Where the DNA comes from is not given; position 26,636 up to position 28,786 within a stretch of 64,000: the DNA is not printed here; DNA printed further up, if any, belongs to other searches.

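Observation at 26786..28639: Type IV prepilin fused to two tandem flagellin D1-like modules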

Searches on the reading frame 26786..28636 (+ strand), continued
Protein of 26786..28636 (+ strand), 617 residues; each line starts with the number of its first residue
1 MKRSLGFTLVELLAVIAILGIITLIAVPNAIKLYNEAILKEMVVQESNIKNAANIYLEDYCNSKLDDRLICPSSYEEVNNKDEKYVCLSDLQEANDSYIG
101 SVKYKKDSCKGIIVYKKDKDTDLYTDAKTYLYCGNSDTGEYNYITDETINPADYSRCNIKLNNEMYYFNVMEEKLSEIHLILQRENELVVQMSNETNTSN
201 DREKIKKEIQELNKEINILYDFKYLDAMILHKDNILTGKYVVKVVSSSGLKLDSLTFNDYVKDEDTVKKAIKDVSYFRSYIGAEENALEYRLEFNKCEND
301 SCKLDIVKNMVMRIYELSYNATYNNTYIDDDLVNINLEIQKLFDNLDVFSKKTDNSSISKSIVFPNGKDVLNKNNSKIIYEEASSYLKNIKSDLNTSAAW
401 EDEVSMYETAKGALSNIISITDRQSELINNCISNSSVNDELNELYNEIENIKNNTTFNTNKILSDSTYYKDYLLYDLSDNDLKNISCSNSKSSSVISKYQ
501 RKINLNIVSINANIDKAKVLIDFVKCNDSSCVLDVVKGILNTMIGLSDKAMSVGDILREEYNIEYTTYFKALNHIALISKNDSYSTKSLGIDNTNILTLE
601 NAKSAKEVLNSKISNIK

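Call 37: find_homologous_proteins(query=L024:6117-7622:-, max_evalue=1e-60)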
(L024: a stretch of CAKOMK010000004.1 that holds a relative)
Query L024:6117-7622:- (501 aa): 8000 proteins with E <= 1e-60 among 8000 candidates; the best 120 are listed.
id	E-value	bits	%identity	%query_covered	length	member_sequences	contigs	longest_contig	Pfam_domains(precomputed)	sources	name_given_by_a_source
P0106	0.0e+0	1069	99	100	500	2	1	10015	PF13173.13,PF00437.27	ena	-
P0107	0.0e+0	1067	98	100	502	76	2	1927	PF13173.13,PF00437.27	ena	-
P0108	2.1e-264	896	82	100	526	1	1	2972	PF13173.13,PF00437.27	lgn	-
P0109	2.0e-225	767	74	96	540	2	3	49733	PF13173.13,PF00437.27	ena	-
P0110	2.7e-225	767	74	96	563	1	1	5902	PF13173.13,PF00437.27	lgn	-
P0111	3.0e-225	767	74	96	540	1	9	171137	PF13173.13,PF00437.27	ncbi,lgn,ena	-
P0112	4.8e-225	766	74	96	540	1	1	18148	PF13173.13,PF00437.27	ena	-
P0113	1.4e-224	764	77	95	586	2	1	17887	PF13173.13,PF00437.27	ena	-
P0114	6.5e-224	762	76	93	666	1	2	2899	PF13173.13,PF00437.27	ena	-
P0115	7.1e-224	762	76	95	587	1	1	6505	PF13173.13,PF00437.27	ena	-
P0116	1.3e-223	761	80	88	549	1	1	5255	PF13173.13,PF00437.27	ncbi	-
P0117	1.8e-223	761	80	88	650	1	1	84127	PF13173.13,PF00437.27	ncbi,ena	-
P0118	2.5e-223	760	80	88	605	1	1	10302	PF13173.13,PF00437.27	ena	-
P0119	3.4e-223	760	85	82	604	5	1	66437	PF13173.13,PF00437.27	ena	-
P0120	5.9e-223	759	73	95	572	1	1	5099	PF13173.13,PF00437.27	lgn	-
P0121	6.0e-223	759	83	82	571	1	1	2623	PF13173.13,PF00437.27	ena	-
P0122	6.4e-223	759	80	88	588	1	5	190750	PF13173.13,PF00437.27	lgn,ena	-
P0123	8.0e-223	759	76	95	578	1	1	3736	PF13173.13,PF00437.27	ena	-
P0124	8.2e-223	759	77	94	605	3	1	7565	PF13173.13,PF00437.27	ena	-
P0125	1.0e-222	758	69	98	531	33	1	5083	PF00437.27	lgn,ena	-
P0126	1.0e-222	758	79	88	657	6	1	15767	PF13173.13,PF00437.27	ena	-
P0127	1.2e-222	758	83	83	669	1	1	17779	PF13173.13,PF00437.27,PF13401.13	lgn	-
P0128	1.3e-222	758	74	96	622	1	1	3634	PF13173.13,PF00437.27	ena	-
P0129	1.8e-222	757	80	88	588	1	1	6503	PF13173.13,PF00437.27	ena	-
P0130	3.9e-222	756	85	81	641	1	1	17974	PF13173.13,PF00437.27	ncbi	-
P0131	4.2e-222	756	84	82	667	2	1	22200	PF13173.13,PF00437.27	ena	-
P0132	4.5e-222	756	83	80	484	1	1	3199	PF00437.27,PF13401.13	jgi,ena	-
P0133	4.8e-222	756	76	94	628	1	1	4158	PF13173.13,PF00437.27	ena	-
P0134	1.0e-221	755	78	89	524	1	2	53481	PF13173.13,PF00437.27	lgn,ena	-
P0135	1.2e-221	755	85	81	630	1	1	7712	PF13173.13,PF00437.27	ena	-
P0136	1.6e-221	754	76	94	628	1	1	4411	PF13173.13,PF00437.27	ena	-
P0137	2.1e-221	754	73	96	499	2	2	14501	PF13173.13,PF00437.27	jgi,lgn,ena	-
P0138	2.1e-221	754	82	83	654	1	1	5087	PF00437.27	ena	-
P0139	2.9e-221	753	76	94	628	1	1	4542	PF13173.13,PF00437.27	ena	-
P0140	4.4e-221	753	85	81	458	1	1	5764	PF13173.13,PF00437.27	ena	-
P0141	5.3e-221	753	84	81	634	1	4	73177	PF13173.13,PF00437.27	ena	-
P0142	5.9e-221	752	85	81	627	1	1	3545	PF13173.13,PF00437.27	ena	-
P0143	6.3e-221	752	83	82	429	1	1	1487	PF13173.13,PF00437.27,PF13401.13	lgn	-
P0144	1.9e-220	751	83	81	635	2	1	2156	PF00437.27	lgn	-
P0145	2.0e-220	751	84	81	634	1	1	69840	PF13173.13,PF00437.27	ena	-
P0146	4.8e-220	749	73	96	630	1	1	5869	PF13173.13,PF00437.27,PF13401.13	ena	-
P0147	4.8e-220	749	73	93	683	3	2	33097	PF00437.27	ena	-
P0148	5.5e-220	749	81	85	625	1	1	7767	PF13173.13,PF00437.27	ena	-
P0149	7.1e-220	749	84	83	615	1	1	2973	PF13173.13,PF00437.27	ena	-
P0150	1.3e-219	748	81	84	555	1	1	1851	PF13173.13,PF00437.27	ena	-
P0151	1.4e-219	748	78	88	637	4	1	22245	PF00437.27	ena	-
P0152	1.7e-219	748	82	82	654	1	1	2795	PF13173.13,PF00437.27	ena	-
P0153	4.3e-219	746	83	82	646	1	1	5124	PF00437.27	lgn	-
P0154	5.2e-219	746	81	85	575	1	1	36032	PF13173.13,PF00437.27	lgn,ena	-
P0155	6.4e-219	746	84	81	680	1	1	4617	PF13173.13,PF00437.27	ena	-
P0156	1.2e-218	745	73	97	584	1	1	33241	PF13173.13,PF00437.27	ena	-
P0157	2.1e-218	744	83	81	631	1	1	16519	PF13173.13,PF00437.27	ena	-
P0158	4.3e-218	743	76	90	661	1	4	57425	PF13173.13,PF00437.27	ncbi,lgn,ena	-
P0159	4.9e-218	743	82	82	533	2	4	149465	PF00437.27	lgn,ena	-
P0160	6.9e-218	742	84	82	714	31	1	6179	PF13173.13,PF00437.27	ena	-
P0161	2.2e-217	741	80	82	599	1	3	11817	PF13173.13,PF00437.27,PF13401.13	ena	-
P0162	4.6e-217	740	82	80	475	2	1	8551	PF13173.13,PF00437.27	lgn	-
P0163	8.1e-217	739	71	96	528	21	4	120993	PF13173.13,PF00437.27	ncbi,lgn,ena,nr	ncbi:MAG: Flp pilus assembly complex ATPase component TadA [Bacilli bacterium]|nr:Flp pilus assembly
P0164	9.4e-217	739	77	88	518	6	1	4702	PF00437.27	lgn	-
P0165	1.0e-216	739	82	82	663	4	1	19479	PF00437.27,PF13401.13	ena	-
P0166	1.1e-216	738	82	82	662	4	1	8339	PF00437.27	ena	-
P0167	1.2e-216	738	81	82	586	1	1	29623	PF13173.13,PF00437.27,PF13401.13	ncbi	-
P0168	1.2e-216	738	82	80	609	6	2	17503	PF00437.27,PF13401.13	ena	-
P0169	1.3e-216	738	82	80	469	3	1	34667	PF13173.13,PF00437.27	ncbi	ncbi:MAG: GspE/PulE family protein [Bacilli bacterium]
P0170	1.5e-216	738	81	82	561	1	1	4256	PF00437.27,PF01935.24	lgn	-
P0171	2.3e-216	737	80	82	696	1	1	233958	PF13173.13,PF00437.27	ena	-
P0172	2.8e-216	737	84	80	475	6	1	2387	PF13173.13,PF00437.27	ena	-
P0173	2.9e-216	737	80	82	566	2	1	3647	PF13173.13,PF00437.27,PF01935.24,PF13401.13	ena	-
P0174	3.1e-216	737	81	82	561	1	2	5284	PF00437.27,PF01935.24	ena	-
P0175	3.5e-216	737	82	82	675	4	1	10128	PF13173.13,PF00437.27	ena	-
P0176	4.6e-216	736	76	89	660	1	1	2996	PF13173.13,PF00437.27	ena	-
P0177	9.6e-216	735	80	82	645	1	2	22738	PF00437.27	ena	-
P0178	1.1e-215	735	80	81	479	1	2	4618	PF00437.27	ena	-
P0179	1.4e-215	735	80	82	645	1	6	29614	PF00437.27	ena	-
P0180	2.1e-215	734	80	84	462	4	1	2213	PF13173.13,PF00437.27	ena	-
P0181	2.6e-215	734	80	82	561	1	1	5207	PF00437.27,PF01935.24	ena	-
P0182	2.6e-215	734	84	80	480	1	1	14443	PF13173.13,PF00437.27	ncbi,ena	-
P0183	3.3e-215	734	70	95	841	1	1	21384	PF00437.27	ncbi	-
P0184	7.2e-215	732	82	80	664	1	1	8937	PF13173.13,PF00437.27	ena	-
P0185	4.0e-214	730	71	97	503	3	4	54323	PF13173.13,PF00437.27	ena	-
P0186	5.1e-214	730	71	97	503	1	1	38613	PF13173.13,PF00437.27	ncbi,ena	-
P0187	5.9e-214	729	70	98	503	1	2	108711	PF13173.13,PF00437.27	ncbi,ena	-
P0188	9.6e-214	729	81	81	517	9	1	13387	PF13173.13,PF00437.27,PF13401.13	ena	-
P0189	2.8e-213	727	70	98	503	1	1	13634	PF13173.13,PF00437.27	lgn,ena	-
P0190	3.3e-213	727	81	82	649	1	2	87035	PF13173.13,PF00437.27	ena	-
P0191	8.4e-213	726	80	81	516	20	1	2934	PF00437.27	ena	-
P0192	2.0e-212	724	80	81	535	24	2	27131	PF00437.27,PF13401.13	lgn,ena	-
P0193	5.6e-212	723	78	85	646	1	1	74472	PF13173.13,PF00437.27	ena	-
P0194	5.9e-212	723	80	81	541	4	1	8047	PF00437.27,PF13401.13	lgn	-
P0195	1.1e-211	722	80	81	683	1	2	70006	PF13173.13,PF00437.27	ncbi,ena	-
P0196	1.7e-211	721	80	82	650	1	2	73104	PF13173.13,PF00437.27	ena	-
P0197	4.5e-211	720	80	81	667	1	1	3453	PF13173.13,PF00437.27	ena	-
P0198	7.4e-211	719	80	81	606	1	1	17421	PF13173.13,PF00437.27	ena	-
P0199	9.1e-211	719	79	82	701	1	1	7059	PF00437.27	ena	-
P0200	1.0e-210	719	80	81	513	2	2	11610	PF00437.27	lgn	-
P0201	1.9e-210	718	80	81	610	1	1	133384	PF13173.13,PF00437.27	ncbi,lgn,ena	-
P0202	3.4e-210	717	80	81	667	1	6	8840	PF13173.13,PF00437.27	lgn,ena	-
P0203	5.7e-210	716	80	82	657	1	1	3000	PF13173.13,PF00437.27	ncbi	-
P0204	6.0e-210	716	80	82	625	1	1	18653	PF13173.13,PF00437.27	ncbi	-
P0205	8.1e-210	716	80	82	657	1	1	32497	PF13173.13,PF00437.27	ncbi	-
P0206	1.1e-209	715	77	84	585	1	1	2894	PF00437.27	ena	-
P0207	1.1e-209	715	75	88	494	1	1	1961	PF13173.13,PF00437.27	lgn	-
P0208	2.1e-209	714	77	84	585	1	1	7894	PF00437.27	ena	-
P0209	2.3e-209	714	80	81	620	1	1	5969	PF13173.13,PF00437.27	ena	-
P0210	2.4e-209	714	80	81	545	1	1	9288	PF00437.27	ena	-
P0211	2.5e-209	714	80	81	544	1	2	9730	PF13173.13,PF00437.27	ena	-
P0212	2.8e-209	714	80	81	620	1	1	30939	PF13173.13,PF00437.27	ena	-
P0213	3.7e-209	714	80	81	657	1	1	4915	PF13173.13,PF00437.27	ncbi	-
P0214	3.9e-209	713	79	81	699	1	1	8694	PF13173.13,PF00437.27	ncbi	-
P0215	5.2e-209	713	70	96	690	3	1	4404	PF13173.13,PF00437.27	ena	-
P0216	6.0e-209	713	75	86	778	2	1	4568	PF00437.27,PF13401.13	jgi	-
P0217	2.0e-208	711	80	81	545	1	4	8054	PF13173.13,PF00437.27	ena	-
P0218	3.7e-208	710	79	81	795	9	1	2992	PF13173.13,PF00437.27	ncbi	-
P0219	4.1e-208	710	78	81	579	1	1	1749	PF00437.27,PF13401.13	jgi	-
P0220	1.1e-207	709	79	81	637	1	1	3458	PF13173.13,PF00437.27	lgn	-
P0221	1.2e-206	705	78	81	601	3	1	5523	PF00437.27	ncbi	-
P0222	3.5e-206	704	78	81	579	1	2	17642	PF00437.27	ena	-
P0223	3.5e-206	704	78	81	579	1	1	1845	PF00437.27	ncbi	-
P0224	5.6e-206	703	78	81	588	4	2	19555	PF13173.13,PF00437.27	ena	-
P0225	1.2e-204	699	76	81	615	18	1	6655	PF00437.27,PF13401.13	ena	-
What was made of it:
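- Thousands of close homologues exist in the database; the few that carry a name are from Bacilli MAGs (call 37).
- Tried and rejected: Linking a PilB homologue to the family's 756-kb scaffold by contig length: failed (call 37).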

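Call 49: list_cluster_members(proteins=[P0009, P0013, P0016, P0228, P0230, P0231, P0232, P0233, P0325, P0238])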
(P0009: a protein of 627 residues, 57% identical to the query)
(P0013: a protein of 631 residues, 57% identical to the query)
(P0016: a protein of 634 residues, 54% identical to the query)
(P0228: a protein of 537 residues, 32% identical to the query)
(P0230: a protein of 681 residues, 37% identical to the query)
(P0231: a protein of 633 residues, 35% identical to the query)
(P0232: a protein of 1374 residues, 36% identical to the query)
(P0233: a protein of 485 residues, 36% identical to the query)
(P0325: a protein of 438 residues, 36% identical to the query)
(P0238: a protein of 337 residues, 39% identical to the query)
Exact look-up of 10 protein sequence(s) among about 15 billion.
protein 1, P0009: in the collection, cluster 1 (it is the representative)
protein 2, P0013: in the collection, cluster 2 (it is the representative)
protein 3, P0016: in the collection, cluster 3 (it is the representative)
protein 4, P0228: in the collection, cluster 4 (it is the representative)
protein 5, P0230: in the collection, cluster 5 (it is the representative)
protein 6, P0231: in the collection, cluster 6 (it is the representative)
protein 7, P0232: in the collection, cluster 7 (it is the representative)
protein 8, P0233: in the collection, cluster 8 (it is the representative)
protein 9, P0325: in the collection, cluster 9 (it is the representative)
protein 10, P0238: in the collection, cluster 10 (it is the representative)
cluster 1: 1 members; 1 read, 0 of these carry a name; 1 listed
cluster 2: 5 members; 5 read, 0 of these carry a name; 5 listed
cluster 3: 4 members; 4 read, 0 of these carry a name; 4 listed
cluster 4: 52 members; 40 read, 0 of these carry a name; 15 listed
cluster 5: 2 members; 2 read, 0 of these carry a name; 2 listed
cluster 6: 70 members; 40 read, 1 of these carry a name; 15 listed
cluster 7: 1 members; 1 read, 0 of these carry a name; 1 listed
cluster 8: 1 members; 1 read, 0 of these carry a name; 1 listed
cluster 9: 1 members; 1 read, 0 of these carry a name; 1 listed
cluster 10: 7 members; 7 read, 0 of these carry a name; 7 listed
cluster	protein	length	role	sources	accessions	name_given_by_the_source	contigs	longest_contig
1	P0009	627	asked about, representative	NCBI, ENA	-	-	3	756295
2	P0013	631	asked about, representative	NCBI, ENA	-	-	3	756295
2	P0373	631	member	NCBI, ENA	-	-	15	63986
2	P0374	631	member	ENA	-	-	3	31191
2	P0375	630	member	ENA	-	-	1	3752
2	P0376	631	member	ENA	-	-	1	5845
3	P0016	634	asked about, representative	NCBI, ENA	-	-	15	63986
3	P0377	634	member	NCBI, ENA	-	-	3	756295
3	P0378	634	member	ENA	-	-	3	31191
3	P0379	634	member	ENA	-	-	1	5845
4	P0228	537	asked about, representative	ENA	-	-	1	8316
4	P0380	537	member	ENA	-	-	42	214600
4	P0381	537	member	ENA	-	-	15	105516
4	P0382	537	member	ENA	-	-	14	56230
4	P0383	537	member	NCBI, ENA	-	-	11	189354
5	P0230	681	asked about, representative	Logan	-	-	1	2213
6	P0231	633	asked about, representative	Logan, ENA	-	-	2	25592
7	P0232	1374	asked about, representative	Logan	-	-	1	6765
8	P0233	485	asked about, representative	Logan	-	-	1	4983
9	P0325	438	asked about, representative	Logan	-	-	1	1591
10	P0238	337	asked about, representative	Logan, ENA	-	-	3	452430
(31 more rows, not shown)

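Call 56: find_encoding_contigs(protein=P0002, flank=3000, max_places=2)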
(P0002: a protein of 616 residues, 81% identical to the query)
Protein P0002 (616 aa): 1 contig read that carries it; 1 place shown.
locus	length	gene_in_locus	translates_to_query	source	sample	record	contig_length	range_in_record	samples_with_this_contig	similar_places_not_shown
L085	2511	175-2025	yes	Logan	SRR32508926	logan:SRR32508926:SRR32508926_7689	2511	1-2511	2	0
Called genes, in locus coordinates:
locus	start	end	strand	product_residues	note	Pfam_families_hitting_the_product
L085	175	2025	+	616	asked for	PF07963:N_methyl, PF00669:Flagellin_N (weak)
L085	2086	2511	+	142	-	?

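Call 57: find_encoding_contigs(protein=P0001, flank=5000, max_places=4)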
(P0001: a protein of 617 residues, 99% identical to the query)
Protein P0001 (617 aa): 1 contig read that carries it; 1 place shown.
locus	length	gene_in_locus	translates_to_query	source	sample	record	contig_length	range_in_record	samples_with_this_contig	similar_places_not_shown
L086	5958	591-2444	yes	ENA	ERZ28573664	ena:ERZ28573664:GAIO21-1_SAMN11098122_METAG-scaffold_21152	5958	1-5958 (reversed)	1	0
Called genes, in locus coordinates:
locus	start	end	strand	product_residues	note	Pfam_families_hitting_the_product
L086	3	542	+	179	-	?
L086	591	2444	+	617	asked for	PF07963:N_methyl (weak), PF00669:Flagellin_N (weak)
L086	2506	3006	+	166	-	PF07963:N_methyl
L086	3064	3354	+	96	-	PF13797:Post_transc_reg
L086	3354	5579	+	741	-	PF21760:SecD_1st, PF22599:SecDF_P1_head, PF02355:SecD_SecF_C, PF07549:Sec_GG (weak), PF02355:SecD_SecF_C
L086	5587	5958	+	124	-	?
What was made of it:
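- The same junction occurs in a 99%-identical ENA contig from another sample, with the same neighbours (L086, call 57).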
